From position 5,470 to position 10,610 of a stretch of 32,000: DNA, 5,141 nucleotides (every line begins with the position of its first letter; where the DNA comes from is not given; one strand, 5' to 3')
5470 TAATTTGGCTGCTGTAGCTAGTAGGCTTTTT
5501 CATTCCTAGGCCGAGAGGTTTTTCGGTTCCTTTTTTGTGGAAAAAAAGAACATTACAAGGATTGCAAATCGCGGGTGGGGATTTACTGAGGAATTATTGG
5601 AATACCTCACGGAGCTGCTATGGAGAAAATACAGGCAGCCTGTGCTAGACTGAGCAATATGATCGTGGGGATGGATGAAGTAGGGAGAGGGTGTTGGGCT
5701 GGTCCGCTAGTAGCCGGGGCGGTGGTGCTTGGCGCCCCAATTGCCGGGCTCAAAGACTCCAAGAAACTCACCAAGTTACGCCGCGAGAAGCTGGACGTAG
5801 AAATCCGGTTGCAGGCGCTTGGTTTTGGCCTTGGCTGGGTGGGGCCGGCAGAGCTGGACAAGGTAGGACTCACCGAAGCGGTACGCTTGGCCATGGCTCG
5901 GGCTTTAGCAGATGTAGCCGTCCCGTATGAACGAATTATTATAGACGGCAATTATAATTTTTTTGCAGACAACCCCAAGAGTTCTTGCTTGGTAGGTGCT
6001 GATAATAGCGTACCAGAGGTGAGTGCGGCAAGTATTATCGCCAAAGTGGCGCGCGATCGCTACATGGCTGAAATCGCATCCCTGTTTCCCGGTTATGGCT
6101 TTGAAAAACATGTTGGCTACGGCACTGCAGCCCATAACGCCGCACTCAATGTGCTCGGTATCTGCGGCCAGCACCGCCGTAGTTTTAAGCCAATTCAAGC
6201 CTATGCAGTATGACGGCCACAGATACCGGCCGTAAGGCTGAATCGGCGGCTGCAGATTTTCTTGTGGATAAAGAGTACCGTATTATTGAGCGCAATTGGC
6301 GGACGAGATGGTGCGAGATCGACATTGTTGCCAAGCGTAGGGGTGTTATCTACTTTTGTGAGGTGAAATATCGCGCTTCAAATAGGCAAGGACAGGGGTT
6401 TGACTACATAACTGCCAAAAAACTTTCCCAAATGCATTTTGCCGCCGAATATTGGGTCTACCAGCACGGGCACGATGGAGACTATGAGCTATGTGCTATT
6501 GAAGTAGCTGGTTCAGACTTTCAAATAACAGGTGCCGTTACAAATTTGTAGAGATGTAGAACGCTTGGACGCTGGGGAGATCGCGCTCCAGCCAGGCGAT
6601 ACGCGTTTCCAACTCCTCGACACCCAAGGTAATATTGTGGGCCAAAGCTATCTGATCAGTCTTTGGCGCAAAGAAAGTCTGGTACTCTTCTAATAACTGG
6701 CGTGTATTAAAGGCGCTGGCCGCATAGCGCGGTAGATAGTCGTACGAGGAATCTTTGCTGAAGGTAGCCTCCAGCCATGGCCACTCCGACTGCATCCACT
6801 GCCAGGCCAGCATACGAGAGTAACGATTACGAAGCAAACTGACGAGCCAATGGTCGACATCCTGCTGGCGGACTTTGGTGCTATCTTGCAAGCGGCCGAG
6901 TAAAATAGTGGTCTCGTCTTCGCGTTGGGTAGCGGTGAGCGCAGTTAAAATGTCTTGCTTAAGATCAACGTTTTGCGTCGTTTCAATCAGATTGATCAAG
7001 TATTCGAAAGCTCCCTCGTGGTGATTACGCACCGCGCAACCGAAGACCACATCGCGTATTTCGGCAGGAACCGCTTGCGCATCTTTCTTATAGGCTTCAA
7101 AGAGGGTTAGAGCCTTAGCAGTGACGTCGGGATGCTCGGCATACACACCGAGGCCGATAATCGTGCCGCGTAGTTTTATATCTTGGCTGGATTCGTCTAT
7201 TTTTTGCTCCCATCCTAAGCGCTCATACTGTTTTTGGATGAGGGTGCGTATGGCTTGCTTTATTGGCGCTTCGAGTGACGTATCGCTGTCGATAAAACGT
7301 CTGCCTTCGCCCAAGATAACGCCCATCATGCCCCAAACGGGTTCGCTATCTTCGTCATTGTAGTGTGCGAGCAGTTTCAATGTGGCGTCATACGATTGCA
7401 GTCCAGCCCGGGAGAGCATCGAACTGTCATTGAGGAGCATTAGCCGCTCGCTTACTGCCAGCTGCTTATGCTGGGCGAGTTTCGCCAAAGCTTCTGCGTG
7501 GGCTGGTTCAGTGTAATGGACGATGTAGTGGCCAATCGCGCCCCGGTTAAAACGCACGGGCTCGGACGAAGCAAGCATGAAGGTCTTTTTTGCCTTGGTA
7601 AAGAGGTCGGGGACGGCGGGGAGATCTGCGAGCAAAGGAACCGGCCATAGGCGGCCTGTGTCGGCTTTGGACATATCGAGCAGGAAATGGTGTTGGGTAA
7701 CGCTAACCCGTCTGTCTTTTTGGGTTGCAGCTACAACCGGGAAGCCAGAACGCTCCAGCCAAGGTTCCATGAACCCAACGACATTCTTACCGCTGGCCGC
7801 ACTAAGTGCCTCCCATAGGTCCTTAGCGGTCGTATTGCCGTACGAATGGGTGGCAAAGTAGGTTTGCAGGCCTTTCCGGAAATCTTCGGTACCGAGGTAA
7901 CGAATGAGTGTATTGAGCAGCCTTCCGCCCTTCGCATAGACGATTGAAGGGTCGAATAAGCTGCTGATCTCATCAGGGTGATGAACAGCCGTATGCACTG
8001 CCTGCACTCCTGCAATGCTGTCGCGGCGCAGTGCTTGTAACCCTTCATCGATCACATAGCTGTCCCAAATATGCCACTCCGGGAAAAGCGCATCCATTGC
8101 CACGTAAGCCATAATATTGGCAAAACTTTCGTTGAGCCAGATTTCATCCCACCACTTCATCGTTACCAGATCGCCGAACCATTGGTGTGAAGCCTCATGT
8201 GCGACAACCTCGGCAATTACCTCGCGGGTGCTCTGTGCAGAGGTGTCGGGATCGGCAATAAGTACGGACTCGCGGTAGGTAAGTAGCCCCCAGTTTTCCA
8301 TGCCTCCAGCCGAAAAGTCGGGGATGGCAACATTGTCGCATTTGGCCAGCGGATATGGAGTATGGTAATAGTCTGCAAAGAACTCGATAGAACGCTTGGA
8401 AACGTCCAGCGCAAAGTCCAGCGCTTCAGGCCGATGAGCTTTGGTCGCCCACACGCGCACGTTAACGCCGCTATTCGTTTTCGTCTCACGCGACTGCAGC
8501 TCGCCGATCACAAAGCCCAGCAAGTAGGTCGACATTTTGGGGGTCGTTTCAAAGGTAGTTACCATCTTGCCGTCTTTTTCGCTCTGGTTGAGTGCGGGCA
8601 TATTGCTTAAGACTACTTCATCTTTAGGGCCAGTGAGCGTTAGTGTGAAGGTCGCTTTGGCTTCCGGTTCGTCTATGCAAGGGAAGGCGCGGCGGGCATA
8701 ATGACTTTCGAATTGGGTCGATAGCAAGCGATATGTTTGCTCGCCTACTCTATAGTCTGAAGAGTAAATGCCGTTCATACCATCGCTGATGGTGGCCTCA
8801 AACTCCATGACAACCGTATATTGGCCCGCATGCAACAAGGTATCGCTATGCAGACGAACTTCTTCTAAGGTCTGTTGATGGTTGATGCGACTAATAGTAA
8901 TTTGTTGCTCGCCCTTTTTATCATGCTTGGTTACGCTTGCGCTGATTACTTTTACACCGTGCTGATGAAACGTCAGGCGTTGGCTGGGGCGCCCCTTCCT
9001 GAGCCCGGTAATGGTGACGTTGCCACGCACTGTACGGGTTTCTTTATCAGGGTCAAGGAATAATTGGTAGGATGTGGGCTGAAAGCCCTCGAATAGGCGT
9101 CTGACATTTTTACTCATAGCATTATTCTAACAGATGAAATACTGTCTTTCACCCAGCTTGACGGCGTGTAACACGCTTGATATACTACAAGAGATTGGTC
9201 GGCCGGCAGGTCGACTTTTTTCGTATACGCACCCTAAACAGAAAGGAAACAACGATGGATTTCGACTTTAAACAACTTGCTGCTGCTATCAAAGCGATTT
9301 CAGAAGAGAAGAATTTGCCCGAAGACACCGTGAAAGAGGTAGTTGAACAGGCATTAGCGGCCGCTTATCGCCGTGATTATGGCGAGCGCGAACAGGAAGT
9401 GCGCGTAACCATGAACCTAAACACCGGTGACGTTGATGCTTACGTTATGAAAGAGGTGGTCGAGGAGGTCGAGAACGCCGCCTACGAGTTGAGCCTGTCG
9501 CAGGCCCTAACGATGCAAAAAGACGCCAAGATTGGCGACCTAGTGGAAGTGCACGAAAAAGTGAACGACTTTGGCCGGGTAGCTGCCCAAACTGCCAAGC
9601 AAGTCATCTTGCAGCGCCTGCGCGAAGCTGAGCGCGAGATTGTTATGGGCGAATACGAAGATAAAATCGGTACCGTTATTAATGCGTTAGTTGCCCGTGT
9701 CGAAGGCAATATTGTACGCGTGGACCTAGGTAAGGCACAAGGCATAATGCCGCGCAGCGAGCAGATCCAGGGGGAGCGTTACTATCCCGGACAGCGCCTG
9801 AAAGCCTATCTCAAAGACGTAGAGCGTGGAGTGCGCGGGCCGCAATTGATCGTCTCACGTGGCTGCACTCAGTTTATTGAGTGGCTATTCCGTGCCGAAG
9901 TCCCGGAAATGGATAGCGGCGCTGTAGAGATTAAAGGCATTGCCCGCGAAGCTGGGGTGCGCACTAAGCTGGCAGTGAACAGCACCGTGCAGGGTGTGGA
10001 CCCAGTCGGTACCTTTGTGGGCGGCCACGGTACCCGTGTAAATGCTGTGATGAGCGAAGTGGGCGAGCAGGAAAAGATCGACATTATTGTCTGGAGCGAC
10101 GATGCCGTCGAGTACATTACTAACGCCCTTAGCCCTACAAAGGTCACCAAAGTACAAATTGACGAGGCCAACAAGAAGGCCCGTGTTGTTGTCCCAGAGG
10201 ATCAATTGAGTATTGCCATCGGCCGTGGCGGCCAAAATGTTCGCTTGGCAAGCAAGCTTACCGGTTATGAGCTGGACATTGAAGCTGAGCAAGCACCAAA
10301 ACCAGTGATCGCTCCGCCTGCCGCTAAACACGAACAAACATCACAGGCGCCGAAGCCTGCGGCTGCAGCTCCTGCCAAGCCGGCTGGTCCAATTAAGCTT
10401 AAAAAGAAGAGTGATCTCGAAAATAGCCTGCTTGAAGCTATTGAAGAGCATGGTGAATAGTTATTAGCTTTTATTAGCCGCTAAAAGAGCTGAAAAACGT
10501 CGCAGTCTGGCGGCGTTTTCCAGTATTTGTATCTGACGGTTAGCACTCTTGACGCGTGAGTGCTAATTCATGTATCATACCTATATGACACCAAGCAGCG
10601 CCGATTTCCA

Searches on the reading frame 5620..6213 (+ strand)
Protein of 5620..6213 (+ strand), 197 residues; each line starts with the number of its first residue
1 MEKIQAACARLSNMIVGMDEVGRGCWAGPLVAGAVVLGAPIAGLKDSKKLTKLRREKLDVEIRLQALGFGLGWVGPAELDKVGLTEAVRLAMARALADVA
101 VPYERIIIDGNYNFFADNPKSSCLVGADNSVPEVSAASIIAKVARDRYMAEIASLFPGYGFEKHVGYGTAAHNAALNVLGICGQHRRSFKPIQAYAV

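Call 16: find_encoding_contigs(protein=window:5620-6213:+, flank=10000, max_places=10)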
Protein window:5620-6213:+ (197 aa): 2 contigs read that carry it; 2 places shown.
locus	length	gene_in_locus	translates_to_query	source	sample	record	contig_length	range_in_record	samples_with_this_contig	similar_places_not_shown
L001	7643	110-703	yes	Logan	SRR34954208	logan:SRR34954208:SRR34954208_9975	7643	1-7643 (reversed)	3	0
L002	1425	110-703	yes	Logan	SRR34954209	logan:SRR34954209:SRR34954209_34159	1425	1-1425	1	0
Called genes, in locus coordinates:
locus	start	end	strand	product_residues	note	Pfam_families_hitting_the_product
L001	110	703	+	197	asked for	PF01351:RNase_HII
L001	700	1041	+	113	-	PF02021:UPF0102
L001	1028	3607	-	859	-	PF17900:Peptidase_M1_N, PF01433:Peptidase_M1, PF11838:ERAP1_C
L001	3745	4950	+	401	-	PF08529:NusA_N, PF00575:S1 (weak), PF13184:KH_NusA_1st, PF07650:KH_2 (weak), PF26594:KH_NusA_2nd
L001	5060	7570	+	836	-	PF02861:Clp_N, PF13191:AAA_16 (weak), PF00004:AAA, PF05621:TniB (weak), PF17871:AAA_lid_9, PF07724:AAA_2, PF07728:AAA_5, PF10431:ClpB_D2-small, +8 more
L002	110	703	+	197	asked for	PF01351:RNase_HII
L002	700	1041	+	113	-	PF02021:UPF0102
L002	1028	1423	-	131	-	?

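Call 43: find_homologous_proteins(query=window:5620-6213:+, max_evalue=1e-20)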
Query window:5620-6213:+ (197 aa): 7957 proteins with E <= 1e-20 among 8000 candidates; the best 120 are listed.
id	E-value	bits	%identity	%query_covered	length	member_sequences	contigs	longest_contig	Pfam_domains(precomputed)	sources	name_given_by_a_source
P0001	9.4e-125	432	100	100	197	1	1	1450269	PF01351.26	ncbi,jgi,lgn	-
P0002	3.4e-90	319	76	96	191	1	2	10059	PF01351.26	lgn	-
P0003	1.5e-87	310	77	93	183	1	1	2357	PF01351.26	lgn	-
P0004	5.0e-87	309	76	93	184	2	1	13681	PF01351.26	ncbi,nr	ncbi:MAG TPA: ribonuclease HII [Candidatus Pristimantibacillus sp.]|nr:ribonuclease HII [Candidatus 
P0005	5.5e-87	309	76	93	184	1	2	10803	PF01351.26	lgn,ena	-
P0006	6.8e-87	308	77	93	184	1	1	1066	PF01351.26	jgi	jgi:ribonuclease HII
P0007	1.4e-86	307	74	93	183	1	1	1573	PF01351.26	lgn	-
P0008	3.9e-86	306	74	93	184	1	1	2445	PF01351.26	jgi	jgi:ribonuclease HII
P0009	2.0e-85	304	74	93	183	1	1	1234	PF01351.26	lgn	-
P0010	2.7e-85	303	75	92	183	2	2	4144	PF01351.26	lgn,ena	-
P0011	7.8e-85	302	74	95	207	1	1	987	PF01351.26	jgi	jgi:ribonuclease HII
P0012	9.8e-85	301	75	92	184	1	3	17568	PF01351.26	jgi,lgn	jgi:ribonuclease HII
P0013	1.4e-84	301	75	93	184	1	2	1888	PF01351.26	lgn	-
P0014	1.7e-84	301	76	92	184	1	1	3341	PF01351.26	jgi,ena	-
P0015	2.9e-84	300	74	92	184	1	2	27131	PF01351.26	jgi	jgi:ribonuclease HII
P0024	2.1e-83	297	77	92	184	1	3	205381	PF01351.26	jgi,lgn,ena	-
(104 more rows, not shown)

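Call 44: find_encoding_contigs(protein=P0024, flank=4000, max_places=2)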
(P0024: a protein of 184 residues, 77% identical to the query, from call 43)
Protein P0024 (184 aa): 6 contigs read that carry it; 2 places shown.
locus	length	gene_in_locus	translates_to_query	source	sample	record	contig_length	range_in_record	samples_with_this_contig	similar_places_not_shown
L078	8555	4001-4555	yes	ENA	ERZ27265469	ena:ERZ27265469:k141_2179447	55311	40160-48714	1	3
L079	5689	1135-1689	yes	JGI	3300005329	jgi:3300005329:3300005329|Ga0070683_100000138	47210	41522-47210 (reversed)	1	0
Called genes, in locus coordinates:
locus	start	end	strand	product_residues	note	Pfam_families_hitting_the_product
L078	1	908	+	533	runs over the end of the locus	PF00437:T2SSE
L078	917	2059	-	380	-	PF00390:malic, PF03949:Malic_M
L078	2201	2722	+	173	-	PF01245:Ribosomal_L19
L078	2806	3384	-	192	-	-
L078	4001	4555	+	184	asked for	PF01351:RNase_HII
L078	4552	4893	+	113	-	PF02021:UPF0102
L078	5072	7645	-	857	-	PF17900:Peptidase_M1_N, PF01433:Peptidase_M1, PF11838:ERAP1_C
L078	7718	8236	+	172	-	-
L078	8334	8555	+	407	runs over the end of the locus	PF08529:NusA_N, PF00575:S1 (weak), PF13184:KH_NusA_1st, PF26594:KH_NusA_2nd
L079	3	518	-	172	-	?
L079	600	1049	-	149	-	-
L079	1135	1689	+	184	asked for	PF01351:RNase_HII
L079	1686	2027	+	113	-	PF02021:UPF0102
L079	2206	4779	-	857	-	PF17900:Peptidase_M1_N, PF01433:Peptidase_M1, PF11838:ERAP1_C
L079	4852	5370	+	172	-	-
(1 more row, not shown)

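Call 45: find_encoding_contigs(protein=P0004, flank=4000, max_places=2)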
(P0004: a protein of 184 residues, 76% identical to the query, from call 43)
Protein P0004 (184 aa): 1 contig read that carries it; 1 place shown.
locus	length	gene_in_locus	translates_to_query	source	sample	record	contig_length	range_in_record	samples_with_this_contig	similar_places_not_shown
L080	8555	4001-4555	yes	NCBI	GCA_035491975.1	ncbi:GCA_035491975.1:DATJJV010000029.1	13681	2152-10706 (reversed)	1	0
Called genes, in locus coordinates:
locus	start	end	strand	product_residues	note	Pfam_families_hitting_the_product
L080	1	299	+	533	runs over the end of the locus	PF00437:T2SSE, PF13191:AAA_16 (faint)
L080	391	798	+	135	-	PF02467:Whib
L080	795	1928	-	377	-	PF00390:malic, PF03949:Malic_M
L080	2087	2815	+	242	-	-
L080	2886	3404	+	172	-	PF01245:Ribosomal_L19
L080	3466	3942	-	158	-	-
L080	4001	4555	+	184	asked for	PF01351:RNase_HII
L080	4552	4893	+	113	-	PF02021:UPF0102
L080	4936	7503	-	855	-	PF17900:Peptidase_M1_N, PF01433:Peptidase_M1, PF11838:ERAP1_C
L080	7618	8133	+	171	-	-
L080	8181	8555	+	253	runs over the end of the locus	-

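Call 46: find_encoding_contigs(protein=P0002, flank=4000, max_places=2)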
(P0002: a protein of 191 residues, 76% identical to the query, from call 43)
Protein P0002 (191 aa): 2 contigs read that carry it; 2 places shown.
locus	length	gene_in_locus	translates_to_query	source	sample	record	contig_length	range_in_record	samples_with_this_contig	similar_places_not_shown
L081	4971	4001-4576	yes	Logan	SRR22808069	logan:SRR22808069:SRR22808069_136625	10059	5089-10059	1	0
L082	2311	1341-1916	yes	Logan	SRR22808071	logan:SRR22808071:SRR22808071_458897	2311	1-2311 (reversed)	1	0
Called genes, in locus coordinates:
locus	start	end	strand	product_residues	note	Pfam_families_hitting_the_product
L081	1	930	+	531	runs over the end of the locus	PF00437:T2SSE, PF13191:AAA_16 (faint)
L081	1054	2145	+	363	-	PF08950:DUF1861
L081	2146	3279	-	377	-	PF00390:malic, PF03949:Malic_M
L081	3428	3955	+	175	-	PF01245:Ribosomal_L19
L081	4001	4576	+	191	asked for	PF01351:RNase_HII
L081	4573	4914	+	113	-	PF02021:UPF0102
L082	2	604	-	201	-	?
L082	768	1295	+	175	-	PF01245:Ribosomal_L19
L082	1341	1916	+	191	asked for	PF01351:RNase_HII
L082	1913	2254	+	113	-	PF02021:UPF0102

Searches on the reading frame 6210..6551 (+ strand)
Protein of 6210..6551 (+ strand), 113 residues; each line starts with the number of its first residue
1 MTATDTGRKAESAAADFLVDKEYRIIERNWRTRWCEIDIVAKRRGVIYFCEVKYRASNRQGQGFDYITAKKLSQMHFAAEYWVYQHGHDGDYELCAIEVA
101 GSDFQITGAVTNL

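Call 96: search_protein_families(library=pfam, proteins=[window:6210-6551:+], max_evalue=0.001)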
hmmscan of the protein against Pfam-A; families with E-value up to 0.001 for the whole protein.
window:6210-6551:+ (113 aa): 2 families
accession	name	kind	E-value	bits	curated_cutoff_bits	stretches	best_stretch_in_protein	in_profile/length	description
PF02021.23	UPF0102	-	2.1e-22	79.7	23.6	1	10-84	1-71/80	Uncharacterised protein family UPF0102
PF08378.17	NERD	-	0.00029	21.7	22.1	1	7-67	2-69/111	Nuclease-related domain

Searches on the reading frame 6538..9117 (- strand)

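Call 96: search_protein_families(library=pfam, proteins=[window:6538-9117:-], max_evalue=0.001)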
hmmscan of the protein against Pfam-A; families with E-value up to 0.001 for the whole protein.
window:6538-9117:- (859 aa): 3 families
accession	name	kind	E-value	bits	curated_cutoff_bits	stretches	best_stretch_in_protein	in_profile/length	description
PF01433.26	Peptidase_M1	-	3.1e-80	269.3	27.7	1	235-453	1-218/218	Peptidase family M1 domain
PF11838.14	ERAP1_C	-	1.8e-58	198.9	38.2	1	522-834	3-314/318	ERAP1-like C-terminal domain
PF17900.6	Peptidase_M1_N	-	4.7e-48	164.2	25.8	1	13-199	1-186/186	Peptidase M1 N-terminal domain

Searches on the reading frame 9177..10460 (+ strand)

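Call 96: search_protein_families(library=pfam, proteins=[window:9177-10460:+], max_evalue=0.001)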
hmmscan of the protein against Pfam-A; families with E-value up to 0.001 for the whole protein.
window:9177-10460:+ (427 aa): 5 families
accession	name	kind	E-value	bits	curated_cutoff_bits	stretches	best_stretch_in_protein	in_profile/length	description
PF08529.16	NusA_N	-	2.1e-36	125.2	23.8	1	34-154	2-119/119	NusA N-terminal domain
PF13184.12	KH_5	-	6.6e-21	74.7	27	1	259-328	1-69/69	NusA-like KH domain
PF07650.23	KH_2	-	4.2e-06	26.9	22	1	312-367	4-59/78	KH domain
PF00575.29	S1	-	1.1e-05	26.1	22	1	162-224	2-71/74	S1 RNA binding domain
PF23095.1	KH_NusA_C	-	1.3e-05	25.5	34.2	1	339-368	5-34/59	Transcription termination/antitermination protein NusA, KH domain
